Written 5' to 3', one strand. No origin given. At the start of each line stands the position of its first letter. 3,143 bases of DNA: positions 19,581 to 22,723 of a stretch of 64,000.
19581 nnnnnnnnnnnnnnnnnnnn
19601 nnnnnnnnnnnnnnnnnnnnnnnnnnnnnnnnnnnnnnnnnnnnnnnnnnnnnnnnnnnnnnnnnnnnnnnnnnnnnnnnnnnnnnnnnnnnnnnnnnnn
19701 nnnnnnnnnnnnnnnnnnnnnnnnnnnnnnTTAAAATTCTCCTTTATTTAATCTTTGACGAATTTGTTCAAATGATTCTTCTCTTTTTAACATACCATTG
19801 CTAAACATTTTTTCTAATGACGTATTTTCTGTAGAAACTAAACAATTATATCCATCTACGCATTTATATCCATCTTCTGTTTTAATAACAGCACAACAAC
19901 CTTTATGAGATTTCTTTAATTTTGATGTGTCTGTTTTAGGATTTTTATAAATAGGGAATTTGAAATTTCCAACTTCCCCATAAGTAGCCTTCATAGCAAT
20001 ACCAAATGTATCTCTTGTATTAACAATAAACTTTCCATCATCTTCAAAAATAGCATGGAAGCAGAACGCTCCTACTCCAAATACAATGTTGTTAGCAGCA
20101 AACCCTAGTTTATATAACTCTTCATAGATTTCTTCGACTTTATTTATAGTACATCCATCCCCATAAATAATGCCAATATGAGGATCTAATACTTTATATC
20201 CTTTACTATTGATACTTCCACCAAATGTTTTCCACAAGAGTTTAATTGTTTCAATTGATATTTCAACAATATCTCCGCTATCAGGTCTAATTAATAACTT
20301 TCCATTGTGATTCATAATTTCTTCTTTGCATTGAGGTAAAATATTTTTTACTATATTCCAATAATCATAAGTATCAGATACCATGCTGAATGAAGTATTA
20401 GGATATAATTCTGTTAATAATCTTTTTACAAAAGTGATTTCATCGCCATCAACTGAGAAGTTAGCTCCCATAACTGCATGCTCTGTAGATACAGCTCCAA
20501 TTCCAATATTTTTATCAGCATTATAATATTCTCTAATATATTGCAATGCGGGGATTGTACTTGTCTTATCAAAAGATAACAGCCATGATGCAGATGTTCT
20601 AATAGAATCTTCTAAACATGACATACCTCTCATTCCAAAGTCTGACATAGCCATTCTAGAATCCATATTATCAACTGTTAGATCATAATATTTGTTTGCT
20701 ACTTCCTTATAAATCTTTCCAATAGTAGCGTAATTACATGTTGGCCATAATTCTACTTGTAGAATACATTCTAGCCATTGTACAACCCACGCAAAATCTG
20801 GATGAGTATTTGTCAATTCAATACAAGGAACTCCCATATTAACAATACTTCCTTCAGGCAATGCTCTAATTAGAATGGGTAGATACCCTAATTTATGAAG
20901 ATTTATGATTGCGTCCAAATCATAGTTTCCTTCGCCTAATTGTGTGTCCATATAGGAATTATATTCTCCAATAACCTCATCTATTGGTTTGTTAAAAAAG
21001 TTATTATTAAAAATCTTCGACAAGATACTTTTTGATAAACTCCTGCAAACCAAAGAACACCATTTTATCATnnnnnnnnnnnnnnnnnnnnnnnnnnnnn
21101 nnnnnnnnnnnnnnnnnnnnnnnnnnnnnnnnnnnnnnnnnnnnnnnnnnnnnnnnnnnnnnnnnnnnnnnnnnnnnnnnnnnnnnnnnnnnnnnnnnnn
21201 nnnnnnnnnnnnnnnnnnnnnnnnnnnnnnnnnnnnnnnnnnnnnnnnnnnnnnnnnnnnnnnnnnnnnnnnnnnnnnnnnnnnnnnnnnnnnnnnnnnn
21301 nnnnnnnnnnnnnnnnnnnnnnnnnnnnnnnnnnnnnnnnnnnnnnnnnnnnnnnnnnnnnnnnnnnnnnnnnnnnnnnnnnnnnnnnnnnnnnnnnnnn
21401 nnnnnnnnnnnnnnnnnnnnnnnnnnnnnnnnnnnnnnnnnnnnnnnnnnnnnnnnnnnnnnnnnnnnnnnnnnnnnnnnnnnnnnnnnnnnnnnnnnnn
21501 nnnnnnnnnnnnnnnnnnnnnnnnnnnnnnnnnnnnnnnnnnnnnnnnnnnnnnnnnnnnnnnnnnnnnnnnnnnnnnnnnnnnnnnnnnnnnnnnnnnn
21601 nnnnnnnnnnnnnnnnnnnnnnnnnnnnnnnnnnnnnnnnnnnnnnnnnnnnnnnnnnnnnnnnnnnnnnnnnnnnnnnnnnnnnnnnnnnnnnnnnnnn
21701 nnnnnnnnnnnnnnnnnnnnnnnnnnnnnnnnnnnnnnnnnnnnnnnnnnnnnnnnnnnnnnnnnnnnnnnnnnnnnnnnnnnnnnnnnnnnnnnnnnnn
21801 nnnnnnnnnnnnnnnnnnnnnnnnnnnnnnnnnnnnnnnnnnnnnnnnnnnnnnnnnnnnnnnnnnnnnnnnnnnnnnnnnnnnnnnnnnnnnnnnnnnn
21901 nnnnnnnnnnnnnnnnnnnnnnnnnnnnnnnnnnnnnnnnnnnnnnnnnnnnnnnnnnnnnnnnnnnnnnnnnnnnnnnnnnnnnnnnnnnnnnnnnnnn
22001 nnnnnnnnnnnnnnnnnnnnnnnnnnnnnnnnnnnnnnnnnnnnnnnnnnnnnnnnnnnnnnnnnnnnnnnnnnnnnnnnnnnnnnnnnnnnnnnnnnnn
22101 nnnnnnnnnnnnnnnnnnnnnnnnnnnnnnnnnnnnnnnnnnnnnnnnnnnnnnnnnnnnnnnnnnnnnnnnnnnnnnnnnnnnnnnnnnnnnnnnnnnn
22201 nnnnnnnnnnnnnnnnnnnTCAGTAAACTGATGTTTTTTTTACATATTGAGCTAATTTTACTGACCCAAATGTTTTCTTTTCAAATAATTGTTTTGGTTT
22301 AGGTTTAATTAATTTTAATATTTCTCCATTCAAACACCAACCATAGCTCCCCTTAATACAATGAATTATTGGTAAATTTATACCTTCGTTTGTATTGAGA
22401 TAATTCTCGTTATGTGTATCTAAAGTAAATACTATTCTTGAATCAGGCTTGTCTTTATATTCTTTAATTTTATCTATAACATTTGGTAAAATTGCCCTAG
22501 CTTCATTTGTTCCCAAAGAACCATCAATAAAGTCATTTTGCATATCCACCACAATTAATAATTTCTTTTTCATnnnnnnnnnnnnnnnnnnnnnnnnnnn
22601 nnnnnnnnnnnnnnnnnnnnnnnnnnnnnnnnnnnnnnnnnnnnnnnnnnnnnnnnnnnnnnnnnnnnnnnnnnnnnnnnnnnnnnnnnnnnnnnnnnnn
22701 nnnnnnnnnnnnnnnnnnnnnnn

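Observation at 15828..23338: Possible RNA-repair toolkit: Rnl2-like RNA ligase, Thg1-like 3'-5' polymerase, small HAD phosphatase, next to a tRNA cluster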

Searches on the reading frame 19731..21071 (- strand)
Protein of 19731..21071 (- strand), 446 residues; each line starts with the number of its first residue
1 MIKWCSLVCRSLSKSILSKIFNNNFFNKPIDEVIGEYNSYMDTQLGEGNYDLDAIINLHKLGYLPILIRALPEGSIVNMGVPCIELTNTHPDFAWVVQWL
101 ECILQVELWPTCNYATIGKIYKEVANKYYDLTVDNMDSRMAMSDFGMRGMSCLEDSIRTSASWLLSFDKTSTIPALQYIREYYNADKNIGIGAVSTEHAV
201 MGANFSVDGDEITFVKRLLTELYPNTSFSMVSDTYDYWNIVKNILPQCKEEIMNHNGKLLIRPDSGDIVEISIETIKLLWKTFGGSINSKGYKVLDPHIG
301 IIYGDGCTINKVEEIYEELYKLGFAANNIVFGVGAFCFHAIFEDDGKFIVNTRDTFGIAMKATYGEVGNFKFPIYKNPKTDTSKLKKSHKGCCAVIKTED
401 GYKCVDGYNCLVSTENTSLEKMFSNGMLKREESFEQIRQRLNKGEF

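Call 4: search_protein_families(library=pfam, proteins=[window:19731-21071:-], max_evalue=0.01)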
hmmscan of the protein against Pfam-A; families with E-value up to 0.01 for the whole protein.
window:19731-21071:- (446 aa): 1 family
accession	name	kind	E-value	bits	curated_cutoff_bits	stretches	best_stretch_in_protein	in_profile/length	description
PF04095.22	NAPRTase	-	3.2e-26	93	20.8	1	141-394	2-223/239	Nicotinate phosphoribosyltransferase (NAPRTase) family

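Call 16: search_protein_families(library=phrogs, proteins=[window:19731-21071:-], max_evalue=0.001)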
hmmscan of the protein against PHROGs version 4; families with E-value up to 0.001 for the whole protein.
window:19731-21071:- (446 aa): 4 families
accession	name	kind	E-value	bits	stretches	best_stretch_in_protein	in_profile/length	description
phrog_448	-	other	1.7e-141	473.5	1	19-444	68-496/500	nicotinamide phosphoribosyl transferase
phrog_15800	-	other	3.5e-63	215.1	2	275-443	159-320/322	nicotinamide phosphoribosyl transferase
phrog_16547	-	other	1.7e-52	179.6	1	14-257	63-313/315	nicotinamide phosphoribosyl transferase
phrog_12872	-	other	5.3e-46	158.4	2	274-440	377-535/547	nicotinamide phosphoribosyl transferase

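Call 17: search_protein_families(library=ncbifam, proteins=[window:19731-21071:-], max_evalue=0.01)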
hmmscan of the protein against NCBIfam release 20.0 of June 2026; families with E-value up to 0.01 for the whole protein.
window:19731-21071:- (446 aa): 4 families
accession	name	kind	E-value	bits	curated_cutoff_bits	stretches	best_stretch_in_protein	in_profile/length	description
NF006629.0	PRK09198.1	equivalog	1.5e-119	399.8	405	1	11-442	51-462/465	nicotinate phosphoribosyltransferase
TIGR01513.1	NAPRTase_put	equivalog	5.7e-05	22.2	297.4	1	67-276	88-267/452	nicotinate phosphoribosyltransferase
NF006696.0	PRK09243.1-3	equivalog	0.00018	20.3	503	1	69-279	101-279/451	nicotinate phosphoribosyltransferase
NF009131.0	PRK12484.1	equivalog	0.00066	18.5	330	1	219-278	216-273/455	nicotinate phosphoribosyltransferase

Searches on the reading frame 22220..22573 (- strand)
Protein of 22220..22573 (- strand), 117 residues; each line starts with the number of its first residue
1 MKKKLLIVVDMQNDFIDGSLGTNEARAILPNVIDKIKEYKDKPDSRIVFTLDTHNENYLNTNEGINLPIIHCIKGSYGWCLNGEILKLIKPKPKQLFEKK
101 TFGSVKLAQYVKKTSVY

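Call 4: search_protein_families(library=pfam, proteins=[window:22220-22573:-], max_evalue=0.01)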
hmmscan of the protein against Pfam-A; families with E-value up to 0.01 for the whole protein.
window:22220-22573:- (117 aa): 1 family
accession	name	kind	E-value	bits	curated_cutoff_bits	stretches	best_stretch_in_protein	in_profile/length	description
PF00857.26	Isochorismatase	-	4.4e-09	37.1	27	1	5-115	2-112/175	Isochorismatase domain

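Call 16: search_protein_families(library=phrogs, proteins=[window:22220-22573:-], max_evalue=0.001)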
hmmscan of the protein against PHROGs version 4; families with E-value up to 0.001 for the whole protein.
window:22220-22573:- (117 aa): 1 family
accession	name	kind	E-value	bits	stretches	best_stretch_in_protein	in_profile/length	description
phrog_19305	-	unknown function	5.3e-20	73.1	1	1-91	1-93/199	-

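Call 17: search_protein_families(library=ncbifam, proteins=[window:22220-22573:-], max_evalue=0.01)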
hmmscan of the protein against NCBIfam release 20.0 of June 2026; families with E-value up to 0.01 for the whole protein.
window:22220-22573:- (117 aa): 1 family
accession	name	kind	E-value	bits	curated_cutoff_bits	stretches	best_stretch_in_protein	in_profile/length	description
NF008623.0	PRK11609.1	equivalog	0.0051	16.6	174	1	1-58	1-58/213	bifunctional nicotinamidase/pyrazinamidase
